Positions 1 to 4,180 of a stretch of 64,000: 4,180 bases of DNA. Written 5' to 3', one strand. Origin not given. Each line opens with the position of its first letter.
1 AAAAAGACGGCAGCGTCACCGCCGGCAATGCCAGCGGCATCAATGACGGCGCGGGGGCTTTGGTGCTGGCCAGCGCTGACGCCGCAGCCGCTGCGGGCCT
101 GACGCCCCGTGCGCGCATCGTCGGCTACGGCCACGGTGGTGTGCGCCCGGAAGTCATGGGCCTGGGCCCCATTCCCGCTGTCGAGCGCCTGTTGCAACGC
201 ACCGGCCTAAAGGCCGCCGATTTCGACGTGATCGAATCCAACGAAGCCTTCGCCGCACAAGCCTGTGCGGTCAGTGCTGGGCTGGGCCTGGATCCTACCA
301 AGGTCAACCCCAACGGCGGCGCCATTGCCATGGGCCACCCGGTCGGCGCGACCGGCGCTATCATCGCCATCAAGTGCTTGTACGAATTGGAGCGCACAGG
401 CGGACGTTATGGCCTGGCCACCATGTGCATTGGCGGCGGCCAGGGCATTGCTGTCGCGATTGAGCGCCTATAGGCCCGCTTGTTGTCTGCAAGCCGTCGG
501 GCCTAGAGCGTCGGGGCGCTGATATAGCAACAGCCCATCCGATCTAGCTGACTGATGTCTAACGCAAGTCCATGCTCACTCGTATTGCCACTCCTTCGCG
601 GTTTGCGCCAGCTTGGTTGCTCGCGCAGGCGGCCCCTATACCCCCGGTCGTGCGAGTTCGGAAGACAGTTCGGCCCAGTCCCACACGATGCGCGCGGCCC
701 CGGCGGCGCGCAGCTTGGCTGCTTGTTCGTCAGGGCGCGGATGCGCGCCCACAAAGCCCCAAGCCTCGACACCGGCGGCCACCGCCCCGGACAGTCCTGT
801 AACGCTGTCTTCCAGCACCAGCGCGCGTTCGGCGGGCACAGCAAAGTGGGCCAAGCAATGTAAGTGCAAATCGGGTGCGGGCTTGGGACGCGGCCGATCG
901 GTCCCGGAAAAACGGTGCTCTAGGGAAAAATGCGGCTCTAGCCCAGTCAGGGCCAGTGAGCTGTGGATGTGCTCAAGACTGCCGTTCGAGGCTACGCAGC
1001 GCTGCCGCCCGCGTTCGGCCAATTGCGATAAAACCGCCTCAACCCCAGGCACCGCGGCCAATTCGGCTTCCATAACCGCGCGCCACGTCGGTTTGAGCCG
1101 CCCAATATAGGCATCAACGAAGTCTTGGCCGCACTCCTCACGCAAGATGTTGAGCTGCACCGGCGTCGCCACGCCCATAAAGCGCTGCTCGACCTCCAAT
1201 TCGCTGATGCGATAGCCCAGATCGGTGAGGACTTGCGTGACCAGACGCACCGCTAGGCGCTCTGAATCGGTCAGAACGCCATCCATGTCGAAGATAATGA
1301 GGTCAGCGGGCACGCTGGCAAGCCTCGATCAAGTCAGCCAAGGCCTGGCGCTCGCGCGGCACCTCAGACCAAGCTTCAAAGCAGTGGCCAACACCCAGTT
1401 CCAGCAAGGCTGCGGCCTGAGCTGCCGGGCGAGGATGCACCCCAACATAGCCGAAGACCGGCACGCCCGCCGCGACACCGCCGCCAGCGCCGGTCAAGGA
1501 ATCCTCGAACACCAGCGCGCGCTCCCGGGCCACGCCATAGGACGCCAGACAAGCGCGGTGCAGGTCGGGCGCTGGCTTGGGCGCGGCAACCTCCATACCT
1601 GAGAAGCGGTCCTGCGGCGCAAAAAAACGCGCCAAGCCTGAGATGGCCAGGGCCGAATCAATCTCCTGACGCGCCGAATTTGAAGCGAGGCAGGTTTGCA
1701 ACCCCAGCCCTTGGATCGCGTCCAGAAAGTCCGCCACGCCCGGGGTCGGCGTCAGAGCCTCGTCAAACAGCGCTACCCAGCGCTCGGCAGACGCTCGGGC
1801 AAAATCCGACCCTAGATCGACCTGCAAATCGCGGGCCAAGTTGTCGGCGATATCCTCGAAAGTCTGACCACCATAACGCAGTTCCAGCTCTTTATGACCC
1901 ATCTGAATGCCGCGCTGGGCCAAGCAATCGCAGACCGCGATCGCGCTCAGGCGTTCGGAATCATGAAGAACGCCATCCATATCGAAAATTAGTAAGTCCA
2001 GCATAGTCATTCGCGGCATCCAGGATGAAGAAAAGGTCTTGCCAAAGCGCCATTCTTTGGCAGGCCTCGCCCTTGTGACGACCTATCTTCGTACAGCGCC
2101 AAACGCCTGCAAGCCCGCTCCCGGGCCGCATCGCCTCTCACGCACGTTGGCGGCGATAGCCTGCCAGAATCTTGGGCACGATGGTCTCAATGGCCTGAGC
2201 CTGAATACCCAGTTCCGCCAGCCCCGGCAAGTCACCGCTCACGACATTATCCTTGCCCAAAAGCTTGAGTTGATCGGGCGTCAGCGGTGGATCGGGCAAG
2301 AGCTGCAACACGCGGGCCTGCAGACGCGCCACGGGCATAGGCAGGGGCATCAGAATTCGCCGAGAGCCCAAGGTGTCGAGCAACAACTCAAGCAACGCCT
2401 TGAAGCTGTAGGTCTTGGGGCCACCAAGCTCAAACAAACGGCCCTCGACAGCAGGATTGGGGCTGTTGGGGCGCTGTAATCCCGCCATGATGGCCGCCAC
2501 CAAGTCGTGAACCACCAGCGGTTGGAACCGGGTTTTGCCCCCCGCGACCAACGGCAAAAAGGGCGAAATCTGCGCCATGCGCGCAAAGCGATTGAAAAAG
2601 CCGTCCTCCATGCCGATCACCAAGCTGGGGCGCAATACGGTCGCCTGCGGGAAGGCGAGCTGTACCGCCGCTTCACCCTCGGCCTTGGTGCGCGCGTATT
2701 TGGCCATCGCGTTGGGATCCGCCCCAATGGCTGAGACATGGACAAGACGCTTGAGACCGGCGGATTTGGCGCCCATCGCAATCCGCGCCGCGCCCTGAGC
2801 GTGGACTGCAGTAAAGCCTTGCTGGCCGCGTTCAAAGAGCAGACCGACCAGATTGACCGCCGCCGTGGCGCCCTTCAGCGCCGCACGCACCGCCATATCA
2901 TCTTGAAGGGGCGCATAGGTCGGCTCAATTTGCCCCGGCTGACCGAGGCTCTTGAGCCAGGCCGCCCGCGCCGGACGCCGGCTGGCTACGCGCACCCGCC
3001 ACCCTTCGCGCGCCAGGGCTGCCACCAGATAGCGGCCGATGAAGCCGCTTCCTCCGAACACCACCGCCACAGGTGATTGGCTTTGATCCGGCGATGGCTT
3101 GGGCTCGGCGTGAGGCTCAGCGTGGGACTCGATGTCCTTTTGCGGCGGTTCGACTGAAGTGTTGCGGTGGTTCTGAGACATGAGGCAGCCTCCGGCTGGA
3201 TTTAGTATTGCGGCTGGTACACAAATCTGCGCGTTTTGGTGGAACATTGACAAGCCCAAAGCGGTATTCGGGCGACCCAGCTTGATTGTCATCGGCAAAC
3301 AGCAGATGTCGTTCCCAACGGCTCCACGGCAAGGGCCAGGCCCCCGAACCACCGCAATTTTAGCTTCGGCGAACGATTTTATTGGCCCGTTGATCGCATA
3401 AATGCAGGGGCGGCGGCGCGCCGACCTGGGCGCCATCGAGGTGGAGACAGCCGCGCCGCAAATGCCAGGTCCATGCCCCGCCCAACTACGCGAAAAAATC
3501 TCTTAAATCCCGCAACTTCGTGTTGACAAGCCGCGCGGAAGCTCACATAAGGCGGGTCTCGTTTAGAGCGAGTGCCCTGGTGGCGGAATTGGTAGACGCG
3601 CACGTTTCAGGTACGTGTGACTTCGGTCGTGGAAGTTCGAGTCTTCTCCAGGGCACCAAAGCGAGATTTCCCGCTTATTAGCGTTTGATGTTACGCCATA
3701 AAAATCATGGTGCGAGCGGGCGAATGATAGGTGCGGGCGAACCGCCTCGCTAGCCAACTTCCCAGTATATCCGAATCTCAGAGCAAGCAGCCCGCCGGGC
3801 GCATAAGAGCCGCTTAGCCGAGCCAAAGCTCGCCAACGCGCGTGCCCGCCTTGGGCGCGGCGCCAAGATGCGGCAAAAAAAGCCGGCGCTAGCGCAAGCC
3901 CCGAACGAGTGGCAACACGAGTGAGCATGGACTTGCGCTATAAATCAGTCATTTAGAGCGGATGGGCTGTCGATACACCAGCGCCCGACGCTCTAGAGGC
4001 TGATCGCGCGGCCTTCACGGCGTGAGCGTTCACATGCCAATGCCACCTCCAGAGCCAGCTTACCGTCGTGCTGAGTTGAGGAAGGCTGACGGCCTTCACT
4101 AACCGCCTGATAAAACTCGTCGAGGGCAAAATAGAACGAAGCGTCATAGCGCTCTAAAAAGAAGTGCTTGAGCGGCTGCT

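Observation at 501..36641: Family of roughly 105-110-bp hairpin-forming intergenic repeats, five copies in both orientations, abutting or donating the 3' ends of upstream genes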

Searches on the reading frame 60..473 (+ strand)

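Call 16: search_protein_families(library=pfam, proteins=[window:60-473:+])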
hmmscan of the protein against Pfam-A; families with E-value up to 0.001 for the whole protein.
window:60-473:+ (137 aa): 1 family
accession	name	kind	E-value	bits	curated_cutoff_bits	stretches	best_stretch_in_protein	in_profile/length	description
PF02803.24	Thiolase_C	-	8.5e-45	151.8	27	1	15-136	2-123/123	Thiolase, C-terminal domain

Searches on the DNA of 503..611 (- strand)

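Call 58: build_rna_model(alignment_id=A2)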
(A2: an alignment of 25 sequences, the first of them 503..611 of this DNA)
Model R1 built from alignment A2 (25 sequences, 111 columns); structure: RNAalifold consensus.
model positions 108; base pairs 29; branch points 1; effective number of sequences 0.86; information 0.59 bits per position. Calibrated on 0.2 Mb of random sequence (short: E-values are rough).
structure used (alignment columns):
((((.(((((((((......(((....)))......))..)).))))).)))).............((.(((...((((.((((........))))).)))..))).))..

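Call 59: search_with_rna_model(model_id=R1, source=window, filters=off, max_evalue=10)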
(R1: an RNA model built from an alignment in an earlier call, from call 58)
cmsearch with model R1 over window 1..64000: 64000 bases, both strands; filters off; matches with E-value up to 10: 26.
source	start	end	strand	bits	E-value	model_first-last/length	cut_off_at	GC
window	36534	36641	+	121.2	5.6e-29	1-108/108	no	0.58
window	24610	24717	-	116.3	1e-27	1-108/108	no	0.57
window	3889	3996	+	115.4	1.7e-27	1-108/108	no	0.56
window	503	611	-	109.2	6.5e-26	1-108/108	no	0.56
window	21488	21597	+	106.3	3.5e-25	1-108/108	no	0.56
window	26004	26096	+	10.6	0.69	1-108/108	no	0.61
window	53459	53556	+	10.2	0.85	1-108/108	no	0.62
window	13059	13170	+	8.7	2.1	1-108/108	no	0.54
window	49329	49442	-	8.6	2.2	1-108/108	no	0.57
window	18191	18212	+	7.9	3.3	76-98/108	no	0.68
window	36598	36713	-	7.8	3.4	1-108/108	no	0.59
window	49606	49701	-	7.4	4.3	1-108/108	no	0.55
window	51192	51253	-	7.4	4.3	1-108/108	no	0.61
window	21032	21077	-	7.3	4.7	4-50/108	no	0.57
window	12706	12767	+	7.1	5.2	1-108/108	no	0.77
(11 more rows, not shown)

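Call 72: search_with_rna_model(model_id=R1, sources=[L038, L039, L040, L031, L032, L033], filters=off, max_evalue=0.1, show_alignments=4)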
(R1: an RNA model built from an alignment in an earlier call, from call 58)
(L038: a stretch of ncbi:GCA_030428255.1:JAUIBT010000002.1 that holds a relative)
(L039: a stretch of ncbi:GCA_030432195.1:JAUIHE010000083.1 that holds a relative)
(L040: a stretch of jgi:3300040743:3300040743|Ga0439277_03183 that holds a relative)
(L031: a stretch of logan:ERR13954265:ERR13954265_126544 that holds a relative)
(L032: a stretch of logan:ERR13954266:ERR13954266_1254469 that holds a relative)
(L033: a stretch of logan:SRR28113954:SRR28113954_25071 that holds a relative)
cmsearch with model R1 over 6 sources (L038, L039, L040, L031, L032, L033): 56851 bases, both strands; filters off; matches with E-value up to 0.1: 3.
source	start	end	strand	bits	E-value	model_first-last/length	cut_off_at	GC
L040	2740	2847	+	126.3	2.6e-30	1-108/108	no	0.52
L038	12250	12357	+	44.6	1.4e-09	1-108/108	no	0.47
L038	12314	12400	-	14.4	0.063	1-108/108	no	0.48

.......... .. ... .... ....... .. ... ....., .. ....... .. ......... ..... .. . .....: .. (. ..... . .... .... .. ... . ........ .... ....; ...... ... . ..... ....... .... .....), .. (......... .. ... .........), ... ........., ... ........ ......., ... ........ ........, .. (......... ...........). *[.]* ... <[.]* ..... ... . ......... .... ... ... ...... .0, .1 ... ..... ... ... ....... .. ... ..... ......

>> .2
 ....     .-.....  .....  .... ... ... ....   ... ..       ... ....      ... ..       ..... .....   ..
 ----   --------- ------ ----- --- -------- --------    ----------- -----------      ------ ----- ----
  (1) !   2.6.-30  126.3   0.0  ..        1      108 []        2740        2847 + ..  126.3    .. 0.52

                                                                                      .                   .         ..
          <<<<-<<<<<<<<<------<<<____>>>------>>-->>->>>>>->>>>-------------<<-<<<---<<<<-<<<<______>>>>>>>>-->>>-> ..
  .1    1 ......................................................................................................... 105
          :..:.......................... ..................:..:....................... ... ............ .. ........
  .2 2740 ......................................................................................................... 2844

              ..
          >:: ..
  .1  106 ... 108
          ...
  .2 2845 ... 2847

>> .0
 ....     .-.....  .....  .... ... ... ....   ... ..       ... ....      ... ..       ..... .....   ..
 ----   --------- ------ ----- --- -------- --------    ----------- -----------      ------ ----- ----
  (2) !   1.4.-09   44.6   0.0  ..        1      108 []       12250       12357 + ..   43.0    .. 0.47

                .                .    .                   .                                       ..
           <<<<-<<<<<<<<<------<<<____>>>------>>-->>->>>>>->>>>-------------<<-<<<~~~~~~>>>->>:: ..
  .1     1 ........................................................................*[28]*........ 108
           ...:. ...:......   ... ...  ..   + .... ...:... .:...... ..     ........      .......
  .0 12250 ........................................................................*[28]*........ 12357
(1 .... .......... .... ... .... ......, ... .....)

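Call 90: search_with_rna_model(model_id=R1, sources=[window, L001, L005, L007, L008, L009, L010, L011, L012, L013, L014, L016, L018, L019, L020, L022, L023, L024, L025, L026, L027, L028, L029, L030, L038, L040], max_evalue=0.00001, make_alignment=true)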
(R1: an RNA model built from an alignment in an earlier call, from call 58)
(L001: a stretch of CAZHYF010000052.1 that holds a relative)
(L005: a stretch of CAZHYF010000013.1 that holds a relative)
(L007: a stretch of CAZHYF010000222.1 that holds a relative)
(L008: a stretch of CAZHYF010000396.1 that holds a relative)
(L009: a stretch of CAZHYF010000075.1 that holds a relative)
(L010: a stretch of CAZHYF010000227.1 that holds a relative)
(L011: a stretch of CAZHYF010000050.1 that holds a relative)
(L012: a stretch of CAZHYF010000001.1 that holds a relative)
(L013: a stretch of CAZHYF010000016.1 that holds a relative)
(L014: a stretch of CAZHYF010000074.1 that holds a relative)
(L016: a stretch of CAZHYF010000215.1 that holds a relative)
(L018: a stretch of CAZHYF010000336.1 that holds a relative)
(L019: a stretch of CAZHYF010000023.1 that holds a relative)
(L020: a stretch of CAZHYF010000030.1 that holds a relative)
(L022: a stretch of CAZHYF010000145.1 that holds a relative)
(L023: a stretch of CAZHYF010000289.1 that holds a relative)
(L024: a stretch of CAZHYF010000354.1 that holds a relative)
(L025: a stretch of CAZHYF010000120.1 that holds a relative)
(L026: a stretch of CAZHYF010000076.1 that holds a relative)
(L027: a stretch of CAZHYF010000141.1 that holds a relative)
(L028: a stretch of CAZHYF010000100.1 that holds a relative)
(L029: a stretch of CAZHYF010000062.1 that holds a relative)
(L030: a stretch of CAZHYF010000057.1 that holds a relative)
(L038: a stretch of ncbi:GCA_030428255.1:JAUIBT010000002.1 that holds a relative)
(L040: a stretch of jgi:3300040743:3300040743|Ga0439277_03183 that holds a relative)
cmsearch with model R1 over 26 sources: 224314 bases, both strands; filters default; matches with E-value up to 0.00001: 30.
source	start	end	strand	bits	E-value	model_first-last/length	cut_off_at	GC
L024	2079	2186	+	139.8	3.8e-33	1-108/108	no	0.56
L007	268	375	+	138.8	7.1e-33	1-108/108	no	0.55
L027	3991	4098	+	138.8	7.1e-33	1-108/108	no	0.55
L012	1254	1361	-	138.4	8.9e-33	1-108/108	no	0.56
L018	2178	2285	-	138.2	1e-32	1-108/108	no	0.54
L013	63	170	-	136.8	2.3e-32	1-108/108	no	0.55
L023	1909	2016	-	136.1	3.4e-32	1-108/108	no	0.54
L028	29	136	+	136.1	3.5e-32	1-108/108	no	0.54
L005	1396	1503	-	136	3.6e-32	1-108/108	no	0.57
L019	6065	6172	+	134.8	7.3e-32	1-108/108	no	0.56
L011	5037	5144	-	134.8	7.4e-32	1-108/108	no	0.56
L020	20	127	-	133.4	1.7e-31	1-108/108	no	0.56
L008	1403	1510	+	132.6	2.6e-31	1-108/108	no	0.56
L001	336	443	+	132.5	2.8e-31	1-108/108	no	0.56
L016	4100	4207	-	132.2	3.2e-31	1-108/108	no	0.58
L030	5489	5596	+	132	3.7e-31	1-108/108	no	0.55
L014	5909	6016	-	131.7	4.5e-31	1-108/108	no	0.54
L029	4282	4389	+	131.6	4.6e-31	1-108/108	no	0.53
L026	3287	3394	+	130.8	7.7e-31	1-108/108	no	0.56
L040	2740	2847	+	126.3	1e-29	1-108/108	no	0.52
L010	1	105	-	121.8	1.4e-28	1-105/108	3'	0.54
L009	1873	1980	-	121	2.3e-28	1-108/108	no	0.54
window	3889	3996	+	115.5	5.8e-27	1-108/108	no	0.56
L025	449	551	-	114.8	8.5e-27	7-108/108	5'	0.53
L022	7466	7543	+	84.7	3.7e-19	1-78/108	3'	0.5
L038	12250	12357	+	44.6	5.4e-09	1-108/108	no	0.47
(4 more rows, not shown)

Alignment A3: 30 matches aligned to the model, 139 columns, each read 5' to 3' on its own strand. Consensus structure (alignment columns), stored with it:
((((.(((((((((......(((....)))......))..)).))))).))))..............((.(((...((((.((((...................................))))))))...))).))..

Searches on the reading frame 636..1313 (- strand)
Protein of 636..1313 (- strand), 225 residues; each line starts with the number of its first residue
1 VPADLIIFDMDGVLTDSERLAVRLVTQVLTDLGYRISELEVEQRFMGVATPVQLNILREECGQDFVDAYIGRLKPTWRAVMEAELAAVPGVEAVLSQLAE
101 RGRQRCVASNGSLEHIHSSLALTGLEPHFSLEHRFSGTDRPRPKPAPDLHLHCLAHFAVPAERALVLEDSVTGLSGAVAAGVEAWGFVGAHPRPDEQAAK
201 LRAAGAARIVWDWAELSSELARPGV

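Call 16: search_protein_families(library=pfam, proteins=[window:636-1313:-])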
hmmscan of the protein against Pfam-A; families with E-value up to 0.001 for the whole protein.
window:636-1313:- (225 aa): 2 families
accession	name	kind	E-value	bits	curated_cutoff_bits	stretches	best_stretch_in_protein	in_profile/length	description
PF13419.12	HAD_2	-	1.9e-22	80.6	23.8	1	6-184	1-175/178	Haloacid dehalogenase-like hydrolase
PF00702.32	Hydrolase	-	2.5e-21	77.4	26.4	1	4-181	2-191/191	haloacid dehalogenase-like hydrolase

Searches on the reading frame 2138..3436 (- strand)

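Call 16: search_protein_families(library=pfam, proteins=[window:2138-3436:-])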
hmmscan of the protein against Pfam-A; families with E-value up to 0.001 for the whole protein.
window:2138-3436:- (432 aa): 8 families
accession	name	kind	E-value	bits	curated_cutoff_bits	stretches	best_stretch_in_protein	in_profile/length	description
PF01370.27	Epimerase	-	4.9e-14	52.8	20.9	1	125-325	2-230/240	NAD dependent epimerase/dehydratase family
PF13460.12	NAD_binding_10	-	6.3e-13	49.4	27.2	1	128-271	1-144/184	NAD(P)H-binding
PF01073.25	3Beta_HSD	-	1e-09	38.3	22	1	125-244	1-125/280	3-beta hydroxysteroid dehydrogenase/isomerase family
PF05368.20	NmrA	-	3.3e-08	33.9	27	1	125-237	6-108/298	NmrA-like family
PF04321.23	RmlD_sub_bind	-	1e-07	31.7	27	1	125-325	4-202/287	RmlD substrate binding domain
PF07993.18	NAD_binding_4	-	4.6e-05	23.1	20.1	0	244-285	174-220/258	Male sterility protein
PF00106.31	adh_short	-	5.6e-05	23.1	26.6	1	123-200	2-81/195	short chain dehydrogenase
PF16363.11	GDP_Man_Dehyd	-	0.00081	19.4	27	0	126-189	2-73/332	GDP-mannose 4,6 dehydratase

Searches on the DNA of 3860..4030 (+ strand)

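Call 53: search_rna_families(source=window, start=3860, end=4030, threshold=evalue, max_evalue=10, show_alignments=2)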
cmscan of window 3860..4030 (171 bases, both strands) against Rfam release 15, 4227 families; matches with E-value up to 10: 1.
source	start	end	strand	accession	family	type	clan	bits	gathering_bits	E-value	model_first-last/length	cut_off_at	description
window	3876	3953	-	RF02631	Hrs13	Gene; sRNA;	-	11.4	52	2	1-82/82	no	Hfq-regulated sRNA 13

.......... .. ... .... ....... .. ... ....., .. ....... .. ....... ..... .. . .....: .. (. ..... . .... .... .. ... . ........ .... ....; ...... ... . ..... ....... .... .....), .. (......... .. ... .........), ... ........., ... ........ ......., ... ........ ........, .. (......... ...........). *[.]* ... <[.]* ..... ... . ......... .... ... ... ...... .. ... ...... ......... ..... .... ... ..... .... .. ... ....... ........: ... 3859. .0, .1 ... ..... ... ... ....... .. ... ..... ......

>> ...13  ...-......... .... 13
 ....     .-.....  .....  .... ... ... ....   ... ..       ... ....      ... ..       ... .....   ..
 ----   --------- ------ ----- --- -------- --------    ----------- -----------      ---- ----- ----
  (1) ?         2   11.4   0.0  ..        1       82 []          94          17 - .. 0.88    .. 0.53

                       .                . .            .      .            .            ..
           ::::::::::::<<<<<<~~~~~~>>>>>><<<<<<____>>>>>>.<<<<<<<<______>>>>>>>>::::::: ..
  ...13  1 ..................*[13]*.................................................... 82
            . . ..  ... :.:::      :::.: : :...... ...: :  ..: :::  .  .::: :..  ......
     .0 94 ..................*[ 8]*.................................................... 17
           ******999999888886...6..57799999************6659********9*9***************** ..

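Call 65: search_dna_similar(query=window:3889-3996:+, collection=phages, mode=distant, max_evalue=0.01)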
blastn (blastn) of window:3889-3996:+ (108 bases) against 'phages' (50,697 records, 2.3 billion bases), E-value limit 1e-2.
No match.
